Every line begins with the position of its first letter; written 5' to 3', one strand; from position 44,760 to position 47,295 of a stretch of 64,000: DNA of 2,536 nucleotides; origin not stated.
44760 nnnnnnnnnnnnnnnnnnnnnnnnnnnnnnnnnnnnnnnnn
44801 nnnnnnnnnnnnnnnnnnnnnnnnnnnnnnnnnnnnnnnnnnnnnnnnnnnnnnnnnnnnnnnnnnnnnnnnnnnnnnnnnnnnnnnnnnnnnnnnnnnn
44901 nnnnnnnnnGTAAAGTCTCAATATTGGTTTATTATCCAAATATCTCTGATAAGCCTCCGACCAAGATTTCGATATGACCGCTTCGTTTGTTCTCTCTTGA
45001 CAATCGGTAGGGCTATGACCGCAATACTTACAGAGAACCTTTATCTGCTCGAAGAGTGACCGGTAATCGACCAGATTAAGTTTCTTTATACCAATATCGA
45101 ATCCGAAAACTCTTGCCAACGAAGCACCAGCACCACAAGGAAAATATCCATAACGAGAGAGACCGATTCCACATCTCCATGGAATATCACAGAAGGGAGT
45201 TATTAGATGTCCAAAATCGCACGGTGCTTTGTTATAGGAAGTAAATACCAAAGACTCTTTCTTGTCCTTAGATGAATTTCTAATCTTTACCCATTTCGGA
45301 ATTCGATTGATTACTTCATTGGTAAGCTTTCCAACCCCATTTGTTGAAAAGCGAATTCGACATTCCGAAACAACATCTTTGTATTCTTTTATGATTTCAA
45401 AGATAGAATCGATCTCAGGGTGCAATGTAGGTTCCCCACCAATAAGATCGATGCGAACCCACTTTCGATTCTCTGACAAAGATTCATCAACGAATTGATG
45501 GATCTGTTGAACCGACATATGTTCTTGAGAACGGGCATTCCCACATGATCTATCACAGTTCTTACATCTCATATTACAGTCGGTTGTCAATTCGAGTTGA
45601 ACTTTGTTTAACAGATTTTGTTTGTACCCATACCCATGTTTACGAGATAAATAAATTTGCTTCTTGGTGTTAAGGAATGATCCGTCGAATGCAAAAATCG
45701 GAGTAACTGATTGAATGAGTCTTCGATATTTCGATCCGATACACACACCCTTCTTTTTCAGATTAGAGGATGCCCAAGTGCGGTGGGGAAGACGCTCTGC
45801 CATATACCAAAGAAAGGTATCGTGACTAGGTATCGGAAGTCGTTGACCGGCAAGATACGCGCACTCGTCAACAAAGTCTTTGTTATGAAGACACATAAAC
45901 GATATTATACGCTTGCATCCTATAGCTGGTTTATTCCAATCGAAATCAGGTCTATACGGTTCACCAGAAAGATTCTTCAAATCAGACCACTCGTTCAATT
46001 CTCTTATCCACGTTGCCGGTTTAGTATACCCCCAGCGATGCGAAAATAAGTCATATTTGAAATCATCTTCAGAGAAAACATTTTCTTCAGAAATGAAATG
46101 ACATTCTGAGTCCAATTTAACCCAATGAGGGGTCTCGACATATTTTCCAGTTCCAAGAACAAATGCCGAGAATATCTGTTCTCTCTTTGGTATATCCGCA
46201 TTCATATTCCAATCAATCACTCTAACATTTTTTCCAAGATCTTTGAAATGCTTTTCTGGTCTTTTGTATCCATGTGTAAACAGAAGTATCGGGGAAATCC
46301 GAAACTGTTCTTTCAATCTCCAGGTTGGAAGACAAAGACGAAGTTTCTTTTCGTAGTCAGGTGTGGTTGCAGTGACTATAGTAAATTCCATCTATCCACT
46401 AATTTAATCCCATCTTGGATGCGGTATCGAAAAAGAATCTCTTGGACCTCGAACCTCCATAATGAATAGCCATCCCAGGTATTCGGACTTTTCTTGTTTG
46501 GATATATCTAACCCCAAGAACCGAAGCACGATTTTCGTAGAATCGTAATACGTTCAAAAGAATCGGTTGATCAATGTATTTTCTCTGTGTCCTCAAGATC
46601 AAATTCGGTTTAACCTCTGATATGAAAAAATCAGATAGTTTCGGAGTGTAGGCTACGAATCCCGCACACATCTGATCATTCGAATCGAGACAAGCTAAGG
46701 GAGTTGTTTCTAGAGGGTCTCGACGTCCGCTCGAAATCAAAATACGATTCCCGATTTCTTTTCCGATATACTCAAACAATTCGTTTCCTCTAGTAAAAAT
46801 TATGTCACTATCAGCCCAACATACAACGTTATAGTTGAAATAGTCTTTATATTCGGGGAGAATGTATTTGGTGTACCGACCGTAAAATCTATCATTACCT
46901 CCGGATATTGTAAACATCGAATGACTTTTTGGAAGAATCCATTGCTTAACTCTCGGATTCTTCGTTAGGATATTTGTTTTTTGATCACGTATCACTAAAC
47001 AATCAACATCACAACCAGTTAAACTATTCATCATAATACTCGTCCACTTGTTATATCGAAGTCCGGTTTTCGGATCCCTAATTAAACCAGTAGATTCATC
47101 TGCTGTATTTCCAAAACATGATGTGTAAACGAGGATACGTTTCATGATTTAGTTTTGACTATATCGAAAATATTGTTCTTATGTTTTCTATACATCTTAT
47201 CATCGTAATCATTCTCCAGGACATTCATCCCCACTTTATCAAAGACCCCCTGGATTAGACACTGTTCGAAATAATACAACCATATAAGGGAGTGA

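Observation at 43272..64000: About 21 kb phage-encoded glycan assembly and tailoring island (glycosyltransferases, methyltransferases, sulfotransferases, radical SAM)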

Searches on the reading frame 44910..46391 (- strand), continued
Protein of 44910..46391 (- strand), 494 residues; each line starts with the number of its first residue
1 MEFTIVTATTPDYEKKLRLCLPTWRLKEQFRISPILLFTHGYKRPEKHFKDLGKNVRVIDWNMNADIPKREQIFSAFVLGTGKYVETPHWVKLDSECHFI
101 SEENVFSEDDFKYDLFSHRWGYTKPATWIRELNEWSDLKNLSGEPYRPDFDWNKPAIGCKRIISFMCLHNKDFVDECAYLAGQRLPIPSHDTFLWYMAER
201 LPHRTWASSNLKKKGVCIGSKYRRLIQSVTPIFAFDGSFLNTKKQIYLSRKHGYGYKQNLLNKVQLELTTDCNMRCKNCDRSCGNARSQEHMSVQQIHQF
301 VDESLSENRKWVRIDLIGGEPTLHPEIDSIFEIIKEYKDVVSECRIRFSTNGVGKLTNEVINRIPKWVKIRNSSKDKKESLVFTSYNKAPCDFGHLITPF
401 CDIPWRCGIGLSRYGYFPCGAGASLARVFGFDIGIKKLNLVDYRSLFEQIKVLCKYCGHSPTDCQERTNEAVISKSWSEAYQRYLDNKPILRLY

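Call 98: fold_search(model_id=the predicted structure, library=pdb)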
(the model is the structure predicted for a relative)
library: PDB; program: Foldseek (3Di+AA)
matches with E <= 10: 1327; with E <= 0.001: 302
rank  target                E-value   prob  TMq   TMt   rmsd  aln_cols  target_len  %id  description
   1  2z87_A                3.0e-06  1.00  0.24  0.20  21.2       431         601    8  Crystal structure of chondroitin polymerase from Escherichia coli strain K4 (K4CP) complexed with UDP-GalNAc and UDP (released 2008-09-16)
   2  5gvw_D                3.2e-06  1.00  0.28  0.34  18.1       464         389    8  Crystal structure of the apo-form glycosyltransferase GlyE in Streptococcus pneumoniae TIGR4 (released 2017-03-01)
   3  5gvw_C                3.4e-06  1.00  0.29  0.36  18.3       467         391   10  Crystal structure of the apo-form glycosyltransferase GlyE in Streptococcus pneumoniae TIGR4 (released 2017-03-01)
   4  2z86_B                4.2e-06  1.00  0.24  0.20  23.1       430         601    9  Crystal structure of chondroitin polymerase from Escherichia coli strain K4 (K4CP) complexed with UDP-GlcUA and UDP (released 2008-09-16)
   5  9omk_B                5.0e-06  1.00  0.29  0.51  14.2       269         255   12  WrtF fucosyltransferase - trisaccharide acceptor (released 2025-10-29)
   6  5gvw_A                5.0e-06  1.00  0.29  0.35  18.3       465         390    9  Crystal structure of the apo-form glycosyltransferase GlyE in Streptococcus pneumoniae TIGR4 (released 2017-03-01)
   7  8tjc_A                5.3e-06  1.00  0.29  0.40   7.6       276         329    9  Structure of human beta 1,3-N-acetylglucosaminyltransferase 2 with compound 8a (released 2023-12-06)
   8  5gvv_F                6.0e-06  1.00  0.28  0.34  18.6       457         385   10  Crystal structure of the glycosyltransferase GlyE in Streptococcus pneumoniae TIGR4 (released 2017-03-01)
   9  4m7t                  6.7e-06  1.00  0.28  0.52   7.9       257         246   16  Crystal structure of BtrN in complex with AdoMet and 2-DOIA (released 2013-10-02)
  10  7s6n_B                6.7e-06  1.00  0.25  0.27  26.9       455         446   10  N-acetylglucosamine-1-phosphotransferase (GNPT) alpha and beta subunits (GNPTAB) catalytic domain, from zebrafish (released 2022-05-25)
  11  8zwp_B                8.0e-06  1.00  0.30  0.49   6.6       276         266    9  Structure-Based Mechanism and Specificity of Human Galactosyltransferase B3GalT5 (released 2025-04-09)
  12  8tic_A                8.0e-06  1.00  0.30  0.42   7.0       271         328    8  Structure of human beta 1,3-N-acetylglucosaminyltransferase 2 with compound 1 (released 2023-12-06)
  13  4wlm_B                8.4e-06  1.00  0.21  0.33   8.6       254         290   10  Crystal structure of mouse Xyloside xylosyltransferase 1 complexed with manganese (released 2015-09-30)
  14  5gvv_A                8.4e-06  1.00  0.29  0.35  17.6       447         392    9  Crystal structure of the glycosyltransferase GlyE in Streptococcus pneumoniae TIGR4 (released 2017-03-01)
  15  7sj2_B                9.5e-06  1.00  0.25  0.27  27.1       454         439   10  N-acetylglucosamine-1-phosphotransferase (GNPT) alpha and beta subunits (GNPTAB) catalytic domain, from zebrafish, in  (released 2022-05-25)
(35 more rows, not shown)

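Call 105: find_encoding_contigs(protein=P0079, flank=10000, max_places=1)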
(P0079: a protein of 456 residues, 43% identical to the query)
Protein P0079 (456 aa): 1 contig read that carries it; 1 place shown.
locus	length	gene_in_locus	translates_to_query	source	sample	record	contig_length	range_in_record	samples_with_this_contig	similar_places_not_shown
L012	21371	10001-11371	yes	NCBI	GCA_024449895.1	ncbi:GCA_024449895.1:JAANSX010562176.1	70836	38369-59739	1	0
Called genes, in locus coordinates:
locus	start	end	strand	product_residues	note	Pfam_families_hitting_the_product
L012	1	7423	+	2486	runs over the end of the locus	PF18760:ART-PolyVal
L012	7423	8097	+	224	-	PF00072:Response_reg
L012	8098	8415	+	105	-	-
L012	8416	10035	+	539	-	PF01973:MptE-like (faint)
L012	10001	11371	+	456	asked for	PF04055:Radical_SAM (weak)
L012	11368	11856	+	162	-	PF13578:Methyltransf_24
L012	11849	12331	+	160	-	-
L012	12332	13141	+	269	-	-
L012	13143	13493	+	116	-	-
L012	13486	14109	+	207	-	-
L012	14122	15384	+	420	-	PF13385:Laminin_G_3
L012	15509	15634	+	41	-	-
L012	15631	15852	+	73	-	-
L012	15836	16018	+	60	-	-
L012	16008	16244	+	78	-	-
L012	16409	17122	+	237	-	PF04404:ERF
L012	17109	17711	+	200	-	PF09588:YqaJ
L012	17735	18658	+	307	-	-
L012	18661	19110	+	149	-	-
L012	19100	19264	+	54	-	-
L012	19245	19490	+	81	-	-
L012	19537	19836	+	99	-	-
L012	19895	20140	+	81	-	-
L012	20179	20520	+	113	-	-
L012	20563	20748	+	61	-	-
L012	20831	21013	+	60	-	-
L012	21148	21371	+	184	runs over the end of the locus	PF05063:MT-A70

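Call 106: find_encoding_contigs(protein=P0044, flank=10000, max_places=1)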
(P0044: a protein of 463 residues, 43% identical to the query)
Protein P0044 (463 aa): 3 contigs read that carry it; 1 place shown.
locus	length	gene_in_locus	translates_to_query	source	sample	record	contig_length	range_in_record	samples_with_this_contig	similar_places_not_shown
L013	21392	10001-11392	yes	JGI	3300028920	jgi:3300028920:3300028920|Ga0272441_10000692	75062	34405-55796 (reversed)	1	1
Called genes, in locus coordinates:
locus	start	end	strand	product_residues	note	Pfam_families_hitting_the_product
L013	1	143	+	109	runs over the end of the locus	-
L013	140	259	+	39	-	-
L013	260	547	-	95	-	PF01844:HNH (weak)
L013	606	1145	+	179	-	-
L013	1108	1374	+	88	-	-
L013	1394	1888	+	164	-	PF06414:Zeta_toxin (weak), PF08433:KTI12, PF13671:AAA_33, PF13207:AAA_17 (weak)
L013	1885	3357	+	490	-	-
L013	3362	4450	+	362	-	-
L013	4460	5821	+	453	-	-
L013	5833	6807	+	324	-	-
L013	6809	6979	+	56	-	-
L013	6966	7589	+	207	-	-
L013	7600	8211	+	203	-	PF18907:DUF5662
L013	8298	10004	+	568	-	PF01973:MptE-like (faint)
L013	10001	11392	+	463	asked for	PF04055:Radical_SAM (weak)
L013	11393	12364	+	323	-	-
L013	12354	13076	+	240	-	-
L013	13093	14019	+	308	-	PF13524:Glyco_trans_1_2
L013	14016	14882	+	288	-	PF01408:GFO_IDH_MocA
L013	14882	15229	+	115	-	PF07883:Cupin_2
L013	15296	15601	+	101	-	-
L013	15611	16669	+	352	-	PF01391:Collagen (weak)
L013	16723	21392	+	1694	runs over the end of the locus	-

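Call 107: find_encoding_contigs(protein=P0108, flank=10000, max_places=1)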
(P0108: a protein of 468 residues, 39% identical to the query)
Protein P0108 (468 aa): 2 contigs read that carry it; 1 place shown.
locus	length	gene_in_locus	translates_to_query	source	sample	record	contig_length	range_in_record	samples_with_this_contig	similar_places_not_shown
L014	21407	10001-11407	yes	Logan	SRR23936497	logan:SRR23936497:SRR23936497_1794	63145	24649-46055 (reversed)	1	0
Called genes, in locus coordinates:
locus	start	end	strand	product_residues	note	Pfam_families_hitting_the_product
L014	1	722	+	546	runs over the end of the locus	PF03237:Terminase_6N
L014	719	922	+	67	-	-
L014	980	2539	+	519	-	-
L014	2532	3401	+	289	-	-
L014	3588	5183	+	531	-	-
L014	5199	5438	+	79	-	-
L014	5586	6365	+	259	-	-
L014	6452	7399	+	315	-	-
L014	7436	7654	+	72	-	-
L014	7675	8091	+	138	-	-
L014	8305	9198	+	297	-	-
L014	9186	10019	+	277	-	-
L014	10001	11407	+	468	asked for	PF04055:Radical_SAM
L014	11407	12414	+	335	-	PF01408:GFO_IDH_MocA, PF02894:GFO_IDH_MocA_C, PF22725:GFO_IDH_MocA_C3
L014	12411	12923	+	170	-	PF25084:LbH_EIF2B (weak), PF25087:GMPPB_C (faint), PF00132:Hexapep, PF14602:Hexapep_2 (weak)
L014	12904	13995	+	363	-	PF01041:DegT_DnrJ_EryC1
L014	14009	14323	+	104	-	-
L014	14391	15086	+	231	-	-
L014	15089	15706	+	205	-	PF13578:Methyltransf_24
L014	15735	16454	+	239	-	-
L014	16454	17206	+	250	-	-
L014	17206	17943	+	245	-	-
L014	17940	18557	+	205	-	PF13578:Methyltransf_24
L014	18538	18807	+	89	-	-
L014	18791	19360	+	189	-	PF13578:Methyltransf_24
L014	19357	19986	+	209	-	-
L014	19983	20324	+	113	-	PF07883:Cupin_2 (weak)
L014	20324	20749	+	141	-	-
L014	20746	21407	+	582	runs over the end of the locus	PF13385:Laminin_G_3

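Call 117: fold_search(model_id=the predicted structure, library=viral)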
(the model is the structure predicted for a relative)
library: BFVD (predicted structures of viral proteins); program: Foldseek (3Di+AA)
matches with E <= 10: 1156; with E <= 0.001: 223
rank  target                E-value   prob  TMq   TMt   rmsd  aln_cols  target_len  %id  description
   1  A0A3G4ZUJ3            8.3e-09  1.00  0.31  0.23  25.4       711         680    8  Glycosyltransferase [Edafosvirus sp.]
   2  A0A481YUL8            9.9e-08  1.00  0.31  0.25  12.8       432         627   10  NAD dependent epimerase/dehydratase [Marseillevirus LCMAC103]
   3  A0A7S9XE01            1.2e-07  1.00  0.28  0.17  12.1       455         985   10  Glycosyl transferase family 1 domain-containing protein [Virus NIOZ-UU157]
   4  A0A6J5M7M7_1          2.1e-07  1.00  0.26  0.18  23.2       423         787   10  Methyltransferase FkbM [uncultured Caudovirales phage]
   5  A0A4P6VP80            3.1e-07  1.00  0.33  0.24  18.2       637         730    8  Polysaccharide pyruvyl transferase [Mimivirus LCMiAC02]
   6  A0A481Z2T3            7.4e-07  1.00  0.24  0.11  19.7       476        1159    9  Glycosyl transferase family 8 [Mimivirus LCMiAC02]
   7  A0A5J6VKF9            7.9e-07  1.00  0.32  0.31  17.1       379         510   13  GMA12/MNN10 family galactosyl transferase [Megaviridae environmental sample]
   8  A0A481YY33            1.2e-06  1.00  0.30  0.47   7.3       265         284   14  DUF5672 domain-containing protein [Marseillevirus LCMAC202]
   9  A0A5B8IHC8            1.3e-06  1.00  0.28  0.12  17.3       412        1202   13  Glycosyl transferase family 2 [Mimiviridae sp. ChoanoV1]
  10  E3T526                1.3e-06  1.00  0.28  0.23  20.8       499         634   11  Uncharacterized protein [Cafeteria roenbergensis virus (strain BV-PW1)]
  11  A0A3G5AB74            1.4e-06  1.00  0.25  0.18  21.9       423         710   10  Glycosyltransferase family 2 [Hyperionvirus sp.]
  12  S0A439                1.8e-06  1.00  0.29  0.34   6.6       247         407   10  Putative glycosyltransferase [Cellulophaga phage phi18:2]
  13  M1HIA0                1.8e-06  1.00  0.26  0.16  20.3       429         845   10  (no name in the UniProt tables at hand)
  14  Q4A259                1.9e-06  1.00  0.25  0.21  22.1       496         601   11  Uncharacterized protein [Emiliania huxleyi virus 86 (isolate United Kingdom/English Channel/1999)]
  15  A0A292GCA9            2.3e-06  1.00  0.25  0.44   7.0       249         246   11  (no name in the UniProt tables at hand)
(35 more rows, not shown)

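Call 118: search_protein_families(library=pfam, max_evalue=0.01, proteins=[L014:8305-9198:+, L014:9186-10019:+, L013:12354-13076:+, L008:5581-8292:+, L013:15611-16669:+])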
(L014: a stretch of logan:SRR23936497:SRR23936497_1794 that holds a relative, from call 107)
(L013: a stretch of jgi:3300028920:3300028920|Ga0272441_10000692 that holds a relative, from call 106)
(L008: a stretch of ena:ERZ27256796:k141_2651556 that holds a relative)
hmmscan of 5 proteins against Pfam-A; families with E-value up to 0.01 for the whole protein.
L014:8305-9198:+ (297 aa): 1 family
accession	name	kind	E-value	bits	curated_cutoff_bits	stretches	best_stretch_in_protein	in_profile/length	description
PF01973.23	MptE-like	-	0.002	18.3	34.6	1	114-150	135-169/171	6-hydroxymethylpterin diphosphokinase MptE-like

L014:9186-10019:+ (277 aa): 0 families

L013:12354-13076:+ (240 aa): 1 family
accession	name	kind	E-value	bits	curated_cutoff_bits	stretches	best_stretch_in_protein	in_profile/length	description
PF00535.33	Glycos_transf_2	-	0.00059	20.2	23.3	1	47-120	41-114/168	Glycosyl transferase family 2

L008:5581-8292:+ (903 aa): 1 family
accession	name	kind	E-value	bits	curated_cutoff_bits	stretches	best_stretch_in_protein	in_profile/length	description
PF18573.7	BclA_C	-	5.7e-06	26.7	38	1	183-271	25-105/128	BclA C-terminal domain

L013:15611-16669:+ (352 aa): 1 family
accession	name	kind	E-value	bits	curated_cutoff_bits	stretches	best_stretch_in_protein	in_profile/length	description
PF01391.23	Collagen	-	1.4e-06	28.4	27.2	1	85-144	1-56/60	Collagen triple helix repeat (20 copies)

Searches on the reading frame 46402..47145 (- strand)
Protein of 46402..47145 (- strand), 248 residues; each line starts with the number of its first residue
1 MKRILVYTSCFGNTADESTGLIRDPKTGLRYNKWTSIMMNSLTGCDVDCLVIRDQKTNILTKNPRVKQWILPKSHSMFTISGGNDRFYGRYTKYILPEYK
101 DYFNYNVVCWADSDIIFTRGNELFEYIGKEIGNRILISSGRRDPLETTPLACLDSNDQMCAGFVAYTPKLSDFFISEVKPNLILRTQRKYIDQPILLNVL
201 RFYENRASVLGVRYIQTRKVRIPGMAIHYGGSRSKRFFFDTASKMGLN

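Call 4: search_protein_families(library=pfam, max_evalue=0.01, proteins=[window:46402-47145:-])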
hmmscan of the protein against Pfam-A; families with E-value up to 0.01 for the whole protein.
window:46402-47145:- (248 aa): 0 families

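Call 21: search_protein_families(library=phrogs, max_evalue=0.01, proteins=[window:46402-47145:-])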
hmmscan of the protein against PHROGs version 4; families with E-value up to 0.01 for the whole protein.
window:46402-47145:- (248 aa): 0 families

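Call 22: search_protein_families(library=ncbifam, max_evalue=0.01, proteins=[window:46402-47145:-])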
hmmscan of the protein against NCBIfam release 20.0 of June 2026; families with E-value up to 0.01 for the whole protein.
window:46402-47145:- (248 aa): 0 families
